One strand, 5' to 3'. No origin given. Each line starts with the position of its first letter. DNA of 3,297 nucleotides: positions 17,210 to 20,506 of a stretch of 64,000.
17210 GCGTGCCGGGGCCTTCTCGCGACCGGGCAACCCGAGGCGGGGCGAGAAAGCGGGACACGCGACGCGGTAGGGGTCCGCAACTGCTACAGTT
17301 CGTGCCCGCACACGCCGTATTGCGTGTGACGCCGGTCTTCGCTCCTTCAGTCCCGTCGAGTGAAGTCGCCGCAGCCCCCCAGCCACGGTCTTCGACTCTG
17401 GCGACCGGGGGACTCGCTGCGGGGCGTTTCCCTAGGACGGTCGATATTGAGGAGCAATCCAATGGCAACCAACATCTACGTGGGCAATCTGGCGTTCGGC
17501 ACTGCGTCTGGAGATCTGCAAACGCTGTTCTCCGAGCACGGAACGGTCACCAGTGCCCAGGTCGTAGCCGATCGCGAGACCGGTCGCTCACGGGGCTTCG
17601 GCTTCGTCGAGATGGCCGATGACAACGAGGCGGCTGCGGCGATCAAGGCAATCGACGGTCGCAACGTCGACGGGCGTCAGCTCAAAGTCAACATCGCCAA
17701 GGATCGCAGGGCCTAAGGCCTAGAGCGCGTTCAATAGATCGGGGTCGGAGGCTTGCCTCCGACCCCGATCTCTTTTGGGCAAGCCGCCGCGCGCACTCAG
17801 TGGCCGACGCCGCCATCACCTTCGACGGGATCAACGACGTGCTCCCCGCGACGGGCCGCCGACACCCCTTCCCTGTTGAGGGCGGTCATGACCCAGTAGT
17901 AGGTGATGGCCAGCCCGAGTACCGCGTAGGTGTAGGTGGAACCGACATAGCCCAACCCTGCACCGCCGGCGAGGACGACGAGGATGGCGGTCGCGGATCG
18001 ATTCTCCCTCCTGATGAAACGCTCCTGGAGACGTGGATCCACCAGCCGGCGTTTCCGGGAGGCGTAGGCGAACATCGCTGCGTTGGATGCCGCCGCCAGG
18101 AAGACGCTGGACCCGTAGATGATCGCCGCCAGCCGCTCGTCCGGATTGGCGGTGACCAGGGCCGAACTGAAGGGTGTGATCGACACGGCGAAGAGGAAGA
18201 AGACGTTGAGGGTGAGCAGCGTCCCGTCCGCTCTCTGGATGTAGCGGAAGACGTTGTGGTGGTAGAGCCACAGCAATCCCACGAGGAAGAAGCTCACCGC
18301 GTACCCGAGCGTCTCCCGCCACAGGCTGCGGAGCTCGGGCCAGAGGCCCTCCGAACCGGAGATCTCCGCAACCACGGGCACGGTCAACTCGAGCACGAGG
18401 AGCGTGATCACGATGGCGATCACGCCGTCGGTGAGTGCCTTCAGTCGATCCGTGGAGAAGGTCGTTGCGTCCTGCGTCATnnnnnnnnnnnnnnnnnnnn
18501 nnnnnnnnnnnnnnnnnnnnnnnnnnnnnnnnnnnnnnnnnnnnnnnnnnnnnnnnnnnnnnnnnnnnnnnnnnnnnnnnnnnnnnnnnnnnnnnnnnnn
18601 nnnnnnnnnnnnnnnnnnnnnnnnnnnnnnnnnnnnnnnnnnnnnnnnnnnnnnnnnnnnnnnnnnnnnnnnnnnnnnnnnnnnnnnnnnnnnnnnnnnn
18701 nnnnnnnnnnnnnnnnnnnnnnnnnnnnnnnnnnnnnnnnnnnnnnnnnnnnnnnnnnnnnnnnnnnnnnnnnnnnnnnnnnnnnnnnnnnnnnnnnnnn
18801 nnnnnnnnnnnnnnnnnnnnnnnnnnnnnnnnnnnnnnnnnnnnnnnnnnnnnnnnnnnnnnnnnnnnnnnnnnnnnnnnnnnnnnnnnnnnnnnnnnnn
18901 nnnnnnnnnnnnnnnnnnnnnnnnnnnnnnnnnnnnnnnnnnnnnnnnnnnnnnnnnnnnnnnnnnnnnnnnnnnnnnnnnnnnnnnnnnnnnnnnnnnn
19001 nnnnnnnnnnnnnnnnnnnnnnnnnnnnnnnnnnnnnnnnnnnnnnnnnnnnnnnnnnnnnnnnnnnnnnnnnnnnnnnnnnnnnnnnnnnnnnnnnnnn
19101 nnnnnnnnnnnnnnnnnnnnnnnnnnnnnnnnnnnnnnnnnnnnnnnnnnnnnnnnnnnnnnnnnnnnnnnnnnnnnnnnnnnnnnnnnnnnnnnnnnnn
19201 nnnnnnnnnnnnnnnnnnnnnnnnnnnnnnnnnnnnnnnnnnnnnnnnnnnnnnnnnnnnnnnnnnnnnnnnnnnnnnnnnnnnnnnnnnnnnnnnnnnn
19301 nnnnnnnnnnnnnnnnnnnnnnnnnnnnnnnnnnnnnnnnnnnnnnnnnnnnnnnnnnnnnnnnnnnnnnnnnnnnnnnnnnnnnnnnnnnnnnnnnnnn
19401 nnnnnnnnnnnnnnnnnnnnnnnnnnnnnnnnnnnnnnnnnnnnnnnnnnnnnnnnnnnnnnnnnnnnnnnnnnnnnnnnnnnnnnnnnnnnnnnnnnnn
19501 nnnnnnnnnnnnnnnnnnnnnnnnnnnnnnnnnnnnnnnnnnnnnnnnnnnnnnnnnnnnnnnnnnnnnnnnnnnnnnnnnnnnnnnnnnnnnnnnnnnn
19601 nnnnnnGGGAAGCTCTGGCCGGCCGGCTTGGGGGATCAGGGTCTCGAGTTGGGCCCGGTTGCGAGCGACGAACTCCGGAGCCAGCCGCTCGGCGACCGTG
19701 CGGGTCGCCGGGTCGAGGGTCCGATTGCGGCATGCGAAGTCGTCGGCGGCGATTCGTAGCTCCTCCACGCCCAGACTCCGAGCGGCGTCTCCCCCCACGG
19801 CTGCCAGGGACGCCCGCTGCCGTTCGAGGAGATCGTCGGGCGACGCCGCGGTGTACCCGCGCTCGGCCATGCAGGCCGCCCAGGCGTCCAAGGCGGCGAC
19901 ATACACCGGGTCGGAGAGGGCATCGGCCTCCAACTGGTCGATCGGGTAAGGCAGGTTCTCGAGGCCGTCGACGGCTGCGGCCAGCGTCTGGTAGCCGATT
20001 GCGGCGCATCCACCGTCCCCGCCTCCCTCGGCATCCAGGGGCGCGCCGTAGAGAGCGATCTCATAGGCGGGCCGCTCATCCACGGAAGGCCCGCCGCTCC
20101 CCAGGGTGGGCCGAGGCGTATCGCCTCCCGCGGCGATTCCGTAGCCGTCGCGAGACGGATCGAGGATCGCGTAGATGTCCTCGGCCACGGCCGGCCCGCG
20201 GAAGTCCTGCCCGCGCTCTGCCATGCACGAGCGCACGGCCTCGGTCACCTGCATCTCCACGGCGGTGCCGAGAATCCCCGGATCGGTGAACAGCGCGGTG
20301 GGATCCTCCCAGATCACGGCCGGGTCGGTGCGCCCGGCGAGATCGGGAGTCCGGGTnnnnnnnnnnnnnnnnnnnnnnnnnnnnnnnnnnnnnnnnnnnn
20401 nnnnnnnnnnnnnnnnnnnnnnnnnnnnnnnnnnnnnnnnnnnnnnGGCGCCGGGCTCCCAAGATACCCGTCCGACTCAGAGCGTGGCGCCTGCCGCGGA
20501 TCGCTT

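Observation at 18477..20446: Translationally coupled operon: a (Pro)22 membrane-anchored PLA2-like protein plus a membrane-anchored exoprotein with an internal CMAERG repeat, next to a TMEM175-type channel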

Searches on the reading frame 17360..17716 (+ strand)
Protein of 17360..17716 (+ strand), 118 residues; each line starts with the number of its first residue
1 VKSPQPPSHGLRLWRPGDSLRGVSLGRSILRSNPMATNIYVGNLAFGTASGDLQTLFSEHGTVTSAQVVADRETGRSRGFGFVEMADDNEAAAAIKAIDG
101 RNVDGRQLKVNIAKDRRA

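Call 3: search_protein_families(library=pfam, proteins=[window:17360-17716:+], max_evalue=1)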
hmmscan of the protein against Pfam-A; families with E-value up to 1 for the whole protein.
window:17360-17716:+ (118 aa): 3 families
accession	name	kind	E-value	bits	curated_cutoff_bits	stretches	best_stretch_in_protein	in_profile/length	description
PF00076.28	RRM_1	-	4.3e-21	75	20.7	1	39-109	1-70/70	RNA recognition motif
PF16842.11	RRM_occluded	-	0.033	14.5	30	1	54-111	19-71/79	Occluded RNA-recognition motif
PF13893.12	RRM_5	-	0.04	14.1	27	1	53-115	44-101/125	RNA recognition motif. (a.k.a. RRM, RBD, or RNP domain)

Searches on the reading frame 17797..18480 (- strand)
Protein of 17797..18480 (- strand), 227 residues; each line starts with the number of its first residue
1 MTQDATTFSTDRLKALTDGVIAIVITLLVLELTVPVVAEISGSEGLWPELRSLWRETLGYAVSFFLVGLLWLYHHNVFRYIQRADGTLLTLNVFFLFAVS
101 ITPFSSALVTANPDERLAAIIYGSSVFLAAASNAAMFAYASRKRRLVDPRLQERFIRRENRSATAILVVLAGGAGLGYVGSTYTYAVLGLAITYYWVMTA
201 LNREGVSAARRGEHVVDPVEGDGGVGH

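Call 3: search_protein_families(library=pfam, proteins=[window:17797-18480:-], max_evalue=1)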
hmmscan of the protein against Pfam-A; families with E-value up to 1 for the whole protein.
window:17797-18480:- (227 aa): 3 families
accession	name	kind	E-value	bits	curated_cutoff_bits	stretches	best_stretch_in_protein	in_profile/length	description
PF06736.16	TMEM175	-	8.1e-27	94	25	1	12-103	1-88/88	Endosomal/lysosomal potassium channel TMEM175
PF05425.18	CopD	-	0.023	15.5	32.1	1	95-167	14-85/105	Copper resistance protein D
PF19853.4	DUF6328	-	0.046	14.2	26.3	1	117-171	48-102/142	Family of unknown function (DUF6328)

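Call 4: search_protein_families(library=ncbifam, proteins=[window:17797-18480:-], max_evalue=1)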
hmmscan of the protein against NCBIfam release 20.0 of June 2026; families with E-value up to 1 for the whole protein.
window:17797-18480:- (227 aa): 0 families

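Call 78: search_protein_families(library=padloc, proteins=[window:17797-18480:-], max_evalue=0.01)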
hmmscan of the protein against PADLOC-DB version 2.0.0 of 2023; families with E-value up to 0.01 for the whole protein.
window:17797-18480:- (227 aa): 0 families

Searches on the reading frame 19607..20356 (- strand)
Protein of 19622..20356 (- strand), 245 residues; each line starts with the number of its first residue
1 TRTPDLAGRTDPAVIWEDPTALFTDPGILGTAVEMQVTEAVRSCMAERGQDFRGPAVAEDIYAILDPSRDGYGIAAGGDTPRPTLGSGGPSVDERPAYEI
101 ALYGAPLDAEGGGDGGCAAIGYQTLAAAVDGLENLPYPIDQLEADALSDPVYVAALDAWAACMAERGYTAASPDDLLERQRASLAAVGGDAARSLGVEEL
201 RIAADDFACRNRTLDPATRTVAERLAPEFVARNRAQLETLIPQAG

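Call 22: search_protein_families(library=pfam, proteins=[window:19622-20356:-], max_evalue=10)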
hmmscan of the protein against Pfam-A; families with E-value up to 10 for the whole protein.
seq(245 aa): 0 families

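Call 43: search_protein_representatives(alignment_id=A3)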
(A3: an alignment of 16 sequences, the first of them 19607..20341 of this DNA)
Query: 16 sequences, 244 profile positions. Proteins with E-value up to 0.001 (for the whole library): 2885; up to 1e-10: 255; up to 1e-30: 15. The best 150 are listed.
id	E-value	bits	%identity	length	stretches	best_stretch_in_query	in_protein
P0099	3.3e-102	357.6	-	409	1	1-243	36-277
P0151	6.4e-102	356.6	-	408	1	1-240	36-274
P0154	1.8e-100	351.9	-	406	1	1-238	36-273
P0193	7.4e-81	287.7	-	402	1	1-238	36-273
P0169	1.3e-80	286.9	-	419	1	1-240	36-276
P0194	1.0e-76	274.1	-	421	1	2-242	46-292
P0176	3.9e-71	255.8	-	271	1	1-162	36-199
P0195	6.9e-60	219.0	-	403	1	3-238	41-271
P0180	3.4e-46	174.1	-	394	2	20-96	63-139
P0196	1.4e-45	172.2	-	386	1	3-238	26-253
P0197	7.3e-41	156.7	-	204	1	53-241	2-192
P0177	1.1e-33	133.2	-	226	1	147-238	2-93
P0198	2.2e-32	128.9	-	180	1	1-76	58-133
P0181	4.7e-32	127.9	-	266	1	1-76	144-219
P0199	9.1e-31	123.6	-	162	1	1-85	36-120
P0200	1.3e-30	123.1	-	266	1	12-226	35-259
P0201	3.4e-30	121.8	-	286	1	4-234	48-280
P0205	1.4e-24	103.4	-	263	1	13-221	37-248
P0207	3.5e-23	98.8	-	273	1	17-220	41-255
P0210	3.9e-21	92.1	-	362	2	55-219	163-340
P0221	1.2e-18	84.0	-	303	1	31-234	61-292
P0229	9.2e-18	81.1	-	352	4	129-177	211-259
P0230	1.7e-17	80.2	-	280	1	28-232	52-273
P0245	1.9e-15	73.5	-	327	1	5-233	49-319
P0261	3.5e-14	69.3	-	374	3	163-234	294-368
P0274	9.6e-14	67.9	-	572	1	32-231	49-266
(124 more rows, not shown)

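Call 44: search_protein_families(library=pfam, proteins=[P0200, P0201, P0205, P0210, P0221, P0230, P0245, P0274, P0229, P0261], max_evalue=0.1)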
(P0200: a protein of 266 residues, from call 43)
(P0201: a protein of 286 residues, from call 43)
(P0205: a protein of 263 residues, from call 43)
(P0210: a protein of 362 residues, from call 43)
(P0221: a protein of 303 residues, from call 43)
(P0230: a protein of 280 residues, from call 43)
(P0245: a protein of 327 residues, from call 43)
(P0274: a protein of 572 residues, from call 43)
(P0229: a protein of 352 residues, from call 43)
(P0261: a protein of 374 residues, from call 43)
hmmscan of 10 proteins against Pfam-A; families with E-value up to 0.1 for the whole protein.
P0200 (266 aa): 0 families

P0201 (286 aa): 0 families

P0205 (263 aa): 0 families

P0210 (362 aa): 0 families

P0221 (303 aa): 0 families

P0230 (280 aa): 0 families

P0245 (327 aa): 0 families

P0274 (572 aa): 1 family
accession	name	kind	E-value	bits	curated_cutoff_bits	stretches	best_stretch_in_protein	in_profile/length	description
PF18755.6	RAMA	-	0.08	13.3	35.2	0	285-340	4-58/107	Restriction Enzyme Adenine Methylase Associated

P0229 (352 aa): 0 families

P0261 (374 aa): 2 families
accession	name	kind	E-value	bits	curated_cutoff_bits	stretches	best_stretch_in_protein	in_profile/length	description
PF11740.13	KfrA_N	-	0.025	15.7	26.1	1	257-330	32-94/113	Plasmid replication region DNA-binding N-term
PF13472.12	Lipase_GDSL_2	-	0.037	14.9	32.9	0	294-367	77-156/178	GDSL-like Lipase/Acylhydrolase family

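Call 45: predict_structure(alignment_id=A3)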
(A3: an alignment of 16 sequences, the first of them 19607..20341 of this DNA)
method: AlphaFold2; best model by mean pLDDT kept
length: 245 residues; sequences in the alignment: 16
mean_pLDDT: 88.1   pTM: 0.81
mean pLDDT of the five models: 88.1, 84.8, 84.5, 84.3, 82.2
residues with pLDDT >= 90: 164; 70-90: 48; 50-70: 27; < 50: 6
segments of 3 or more residues with pLDDT < 50: 241-245
pLDDT, mean of each block of 10 residues (from residue 1): 75 93 89 93 87 67 89 70 78 92 74 95 95 97 98 98 96 93 91 95 97 97 97 82 42
secondary structure, 60 per line:
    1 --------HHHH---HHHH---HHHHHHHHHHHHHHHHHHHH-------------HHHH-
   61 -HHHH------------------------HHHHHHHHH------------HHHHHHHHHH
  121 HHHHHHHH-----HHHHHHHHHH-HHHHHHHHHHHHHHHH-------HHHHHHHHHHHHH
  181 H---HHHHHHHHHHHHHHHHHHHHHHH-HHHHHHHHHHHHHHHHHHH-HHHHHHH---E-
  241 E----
elements in order: H9-12 H16-19 H23-42 H56-59 H62-65 H90-98 H111-128 H134-143 H145-160 H168-181 H185-207 H209-227 H229-235

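Call 47: list_cluster_members(proteins=[P0200, P0201, P0205, P0210, P0221, P0230, P0245, P0274, P0229, P0207])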
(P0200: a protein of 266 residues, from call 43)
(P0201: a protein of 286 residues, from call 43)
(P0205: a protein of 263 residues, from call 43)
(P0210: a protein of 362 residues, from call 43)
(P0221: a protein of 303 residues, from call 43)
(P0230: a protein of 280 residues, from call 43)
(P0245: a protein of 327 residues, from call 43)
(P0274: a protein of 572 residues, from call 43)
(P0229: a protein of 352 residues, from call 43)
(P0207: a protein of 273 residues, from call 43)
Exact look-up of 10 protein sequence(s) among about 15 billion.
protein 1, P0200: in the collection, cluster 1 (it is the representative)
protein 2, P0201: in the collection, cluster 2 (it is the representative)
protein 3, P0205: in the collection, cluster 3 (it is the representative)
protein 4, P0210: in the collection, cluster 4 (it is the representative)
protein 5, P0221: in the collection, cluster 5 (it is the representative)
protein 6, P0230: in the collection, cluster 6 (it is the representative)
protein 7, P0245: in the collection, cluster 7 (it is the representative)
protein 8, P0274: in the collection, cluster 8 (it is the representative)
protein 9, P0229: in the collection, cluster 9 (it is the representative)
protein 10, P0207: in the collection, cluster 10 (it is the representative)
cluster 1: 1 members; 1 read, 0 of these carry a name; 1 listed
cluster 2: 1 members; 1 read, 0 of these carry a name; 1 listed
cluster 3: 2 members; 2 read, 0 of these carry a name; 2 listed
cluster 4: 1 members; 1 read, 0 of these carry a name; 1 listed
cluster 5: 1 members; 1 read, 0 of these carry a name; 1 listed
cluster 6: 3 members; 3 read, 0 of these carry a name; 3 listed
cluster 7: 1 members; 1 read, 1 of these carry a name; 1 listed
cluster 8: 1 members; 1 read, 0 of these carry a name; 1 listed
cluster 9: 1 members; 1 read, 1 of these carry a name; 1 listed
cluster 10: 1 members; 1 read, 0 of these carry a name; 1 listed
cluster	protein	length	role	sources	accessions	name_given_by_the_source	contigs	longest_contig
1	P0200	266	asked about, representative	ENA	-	-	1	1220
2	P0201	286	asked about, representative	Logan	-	-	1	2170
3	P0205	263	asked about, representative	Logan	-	-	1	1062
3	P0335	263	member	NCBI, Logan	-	-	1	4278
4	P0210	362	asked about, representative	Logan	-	-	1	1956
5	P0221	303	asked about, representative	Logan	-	-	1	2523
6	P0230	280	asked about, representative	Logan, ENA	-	-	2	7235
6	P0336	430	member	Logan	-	-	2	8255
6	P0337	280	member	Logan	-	-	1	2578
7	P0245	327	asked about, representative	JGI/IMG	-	hypothetical protein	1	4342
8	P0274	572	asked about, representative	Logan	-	-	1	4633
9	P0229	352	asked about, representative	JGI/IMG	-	hypothetical protein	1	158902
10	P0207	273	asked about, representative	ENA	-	-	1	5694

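Call 49: find_encoding_contigs(protein=P0229, flank=5000, max_places=2)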
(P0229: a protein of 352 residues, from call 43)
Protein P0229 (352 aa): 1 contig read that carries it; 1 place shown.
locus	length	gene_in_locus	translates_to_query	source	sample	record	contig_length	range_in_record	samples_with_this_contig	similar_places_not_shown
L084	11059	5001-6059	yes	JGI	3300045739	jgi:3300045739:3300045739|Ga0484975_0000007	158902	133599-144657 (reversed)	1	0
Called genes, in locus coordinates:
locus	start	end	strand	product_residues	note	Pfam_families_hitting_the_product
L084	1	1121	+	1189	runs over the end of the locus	PF01855:POR_N, PF17147:PFOR_II, PF01558:POR, PF10371:EKR, PF12837:Fer4_6 (weak), PF12838:Fer4_7, PF13484:Fer4_16, PF02775:TPP_enzyme_C, +6 more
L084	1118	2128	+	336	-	PF01180:DHO_dh (weak)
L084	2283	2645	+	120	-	-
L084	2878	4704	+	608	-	-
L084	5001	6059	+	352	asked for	-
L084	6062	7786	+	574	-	PF01471:PG_binding_1 (weak)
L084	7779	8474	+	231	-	PF00005:ABC_tran, PF13304:AAA_21 (faint)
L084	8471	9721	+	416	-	PF12704:MacB_PCD, PF02687:FtsX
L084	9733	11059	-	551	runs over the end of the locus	-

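Call 80: find_encoding_contigs(protein=P0230, flank=4000, max_places=2)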
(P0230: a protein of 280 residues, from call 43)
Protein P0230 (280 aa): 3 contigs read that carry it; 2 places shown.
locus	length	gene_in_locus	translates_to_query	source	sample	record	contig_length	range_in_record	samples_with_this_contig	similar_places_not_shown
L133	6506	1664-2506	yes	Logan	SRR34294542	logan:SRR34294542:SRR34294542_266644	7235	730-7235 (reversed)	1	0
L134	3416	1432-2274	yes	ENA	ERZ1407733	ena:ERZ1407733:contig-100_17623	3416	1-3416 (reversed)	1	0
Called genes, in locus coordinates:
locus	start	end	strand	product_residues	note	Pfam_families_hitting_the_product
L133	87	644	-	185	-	PF09348:DUF1990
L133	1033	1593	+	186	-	-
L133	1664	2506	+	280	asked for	-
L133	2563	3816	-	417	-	PF12704:MacB_PCD, PF02687:FtsX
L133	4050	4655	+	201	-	-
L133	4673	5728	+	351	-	-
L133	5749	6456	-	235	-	PF00005:ABC_tran, PF13304:AAA_21 (faint)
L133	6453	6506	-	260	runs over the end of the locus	?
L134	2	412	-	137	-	?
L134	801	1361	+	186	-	-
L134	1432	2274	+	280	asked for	-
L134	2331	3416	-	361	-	?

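Call 81: find_encoding_contigs(protein=P0207, flank=4000, max_places=2)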
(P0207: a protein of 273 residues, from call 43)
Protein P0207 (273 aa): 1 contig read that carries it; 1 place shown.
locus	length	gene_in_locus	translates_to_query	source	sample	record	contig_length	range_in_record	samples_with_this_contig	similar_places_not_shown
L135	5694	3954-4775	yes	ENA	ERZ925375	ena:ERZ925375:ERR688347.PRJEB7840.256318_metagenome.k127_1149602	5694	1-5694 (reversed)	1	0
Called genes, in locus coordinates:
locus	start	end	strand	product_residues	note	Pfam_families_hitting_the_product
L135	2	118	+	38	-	?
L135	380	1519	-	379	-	PF10509:GalKase_gal_bdg, PF00288:GHMP_kinases_N, PF08544:GHMP_kinases_C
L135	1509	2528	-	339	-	PF01087:GalP_UDP_transf, PF02744:GalP_UDP_tr_C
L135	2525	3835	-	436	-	PF01979:Amidohydro_1, PF07969:Amidohydro_3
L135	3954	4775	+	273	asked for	-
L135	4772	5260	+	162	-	PF09056:Phospholip_A2_3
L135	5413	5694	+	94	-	?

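Call 82: find_encoding_contigs(protein=P0245, flank=4000, max_places=2)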
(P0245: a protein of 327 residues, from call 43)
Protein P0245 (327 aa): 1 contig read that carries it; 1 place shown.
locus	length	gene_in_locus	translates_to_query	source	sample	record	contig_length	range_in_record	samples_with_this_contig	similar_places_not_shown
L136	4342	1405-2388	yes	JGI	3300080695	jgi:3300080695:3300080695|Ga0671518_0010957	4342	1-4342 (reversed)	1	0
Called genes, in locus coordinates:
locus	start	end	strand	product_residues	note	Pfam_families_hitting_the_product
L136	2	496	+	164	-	PF11941:DUF3459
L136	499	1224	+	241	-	PF01872:RibD_C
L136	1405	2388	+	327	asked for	-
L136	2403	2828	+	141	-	-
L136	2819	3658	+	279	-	PF02517:Rce1-like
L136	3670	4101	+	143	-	-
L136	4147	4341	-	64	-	?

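Call 85: find_encoding_contigs(protein=P0335, flank=3000, max_places=2)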
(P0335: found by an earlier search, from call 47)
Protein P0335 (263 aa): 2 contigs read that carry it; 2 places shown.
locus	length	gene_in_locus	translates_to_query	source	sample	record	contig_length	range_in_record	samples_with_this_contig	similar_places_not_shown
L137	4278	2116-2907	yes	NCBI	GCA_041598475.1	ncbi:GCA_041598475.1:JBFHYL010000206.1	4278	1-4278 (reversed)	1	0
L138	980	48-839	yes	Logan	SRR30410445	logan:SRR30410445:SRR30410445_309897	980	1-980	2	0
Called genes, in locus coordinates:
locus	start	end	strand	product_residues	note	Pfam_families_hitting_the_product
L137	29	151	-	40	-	-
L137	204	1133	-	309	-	PF01068:DNA_ligase_A_M, PF04679:DNA_ligase_A_C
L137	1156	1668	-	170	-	PF09424:YqeY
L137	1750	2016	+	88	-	PF02467:Whib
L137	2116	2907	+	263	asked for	-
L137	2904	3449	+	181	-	PF09056:Phospholip_A2_3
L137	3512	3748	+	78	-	PF00384:Molybdopterin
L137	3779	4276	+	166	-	?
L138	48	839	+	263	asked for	-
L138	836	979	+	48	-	?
